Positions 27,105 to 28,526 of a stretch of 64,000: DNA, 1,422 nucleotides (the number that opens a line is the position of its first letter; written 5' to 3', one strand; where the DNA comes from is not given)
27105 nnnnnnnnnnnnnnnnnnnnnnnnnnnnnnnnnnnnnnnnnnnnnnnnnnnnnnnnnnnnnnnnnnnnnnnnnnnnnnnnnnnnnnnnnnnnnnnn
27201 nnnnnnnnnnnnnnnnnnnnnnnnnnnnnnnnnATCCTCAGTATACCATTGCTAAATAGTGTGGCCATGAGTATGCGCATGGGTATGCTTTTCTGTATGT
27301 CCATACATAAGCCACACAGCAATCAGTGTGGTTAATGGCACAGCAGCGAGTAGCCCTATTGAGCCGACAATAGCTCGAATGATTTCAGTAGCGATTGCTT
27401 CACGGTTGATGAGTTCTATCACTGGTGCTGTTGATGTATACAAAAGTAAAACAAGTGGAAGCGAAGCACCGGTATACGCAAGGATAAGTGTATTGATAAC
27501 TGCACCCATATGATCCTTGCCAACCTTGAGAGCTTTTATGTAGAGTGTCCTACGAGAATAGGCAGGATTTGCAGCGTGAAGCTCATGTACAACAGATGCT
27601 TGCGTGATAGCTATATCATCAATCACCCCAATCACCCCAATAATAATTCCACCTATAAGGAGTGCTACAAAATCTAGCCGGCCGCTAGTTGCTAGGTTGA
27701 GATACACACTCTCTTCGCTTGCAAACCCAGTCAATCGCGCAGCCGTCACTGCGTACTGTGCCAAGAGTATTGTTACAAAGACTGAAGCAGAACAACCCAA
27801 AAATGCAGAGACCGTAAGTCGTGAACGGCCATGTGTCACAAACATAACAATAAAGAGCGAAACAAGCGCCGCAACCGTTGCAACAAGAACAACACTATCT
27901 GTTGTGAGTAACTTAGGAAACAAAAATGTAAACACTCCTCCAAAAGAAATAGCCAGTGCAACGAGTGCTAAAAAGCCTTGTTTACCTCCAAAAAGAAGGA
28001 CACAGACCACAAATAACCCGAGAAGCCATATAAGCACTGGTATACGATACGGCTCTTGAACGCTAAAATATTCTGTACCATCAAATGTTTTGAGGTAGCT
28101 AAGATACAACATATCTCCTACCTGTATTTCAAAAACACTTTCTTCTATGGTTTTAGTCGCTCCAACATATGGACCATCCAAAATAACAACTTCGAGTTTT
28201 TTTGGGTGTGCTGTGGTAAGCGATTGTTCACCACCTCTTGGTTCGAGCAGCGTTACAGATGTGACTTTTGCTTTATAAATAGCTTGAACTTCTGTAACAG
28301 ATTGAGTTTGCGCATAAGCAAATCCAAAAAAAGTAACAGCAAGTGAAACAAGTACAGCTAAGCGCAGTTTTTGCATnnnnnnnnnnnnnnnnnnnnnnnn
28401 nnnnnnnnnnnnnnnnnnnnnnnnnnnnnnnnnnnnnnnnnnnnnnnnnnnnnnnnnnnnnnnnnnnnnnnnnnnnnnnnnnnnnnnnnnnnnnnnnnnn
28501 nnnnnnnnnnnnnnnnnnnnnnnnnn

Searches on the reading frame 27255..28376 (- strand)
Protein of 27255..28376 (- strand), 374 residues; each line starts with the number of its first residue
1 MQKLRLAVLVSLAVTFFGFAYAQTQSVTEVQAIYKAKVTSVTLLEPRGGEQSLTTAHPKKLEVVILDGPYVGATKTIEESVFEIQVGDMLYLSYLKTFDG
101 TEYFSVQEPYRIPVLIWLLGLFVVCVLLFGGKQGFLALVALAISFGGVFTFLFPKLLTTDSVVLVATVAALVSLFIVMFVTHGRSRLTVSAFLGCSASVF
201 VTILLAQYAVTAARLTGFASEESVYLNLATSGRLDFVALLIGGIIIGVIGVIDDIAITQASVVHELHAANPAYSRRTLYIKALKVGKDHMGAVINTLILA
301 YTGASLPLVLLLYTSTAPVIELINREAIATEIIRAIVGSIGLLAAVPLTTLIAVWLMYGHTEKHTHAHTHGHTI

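Call 3: search_protein_families(library=pfam, proteins=[window:27255-28376:-], max_evalue=0.1)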
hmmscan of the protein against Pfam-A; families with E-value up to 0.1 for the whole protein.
window:27255-28376:- (374 aa): 1 family
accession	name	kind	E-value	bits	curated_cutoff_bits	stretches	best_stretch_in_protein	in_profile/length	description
PF07907.16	YibE_F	-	2.1e-66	224.3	27.2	1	115-355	1-241/241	YibE/F-like protein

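Call 68: search_protein_families(library=ncbifam, proteins=[window:27255-28376:-], max_evalue=0.001)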
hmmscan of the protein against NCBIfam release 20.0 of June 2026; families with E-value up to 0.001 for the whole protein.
window:27255-28376:- (374 aa): 0 families
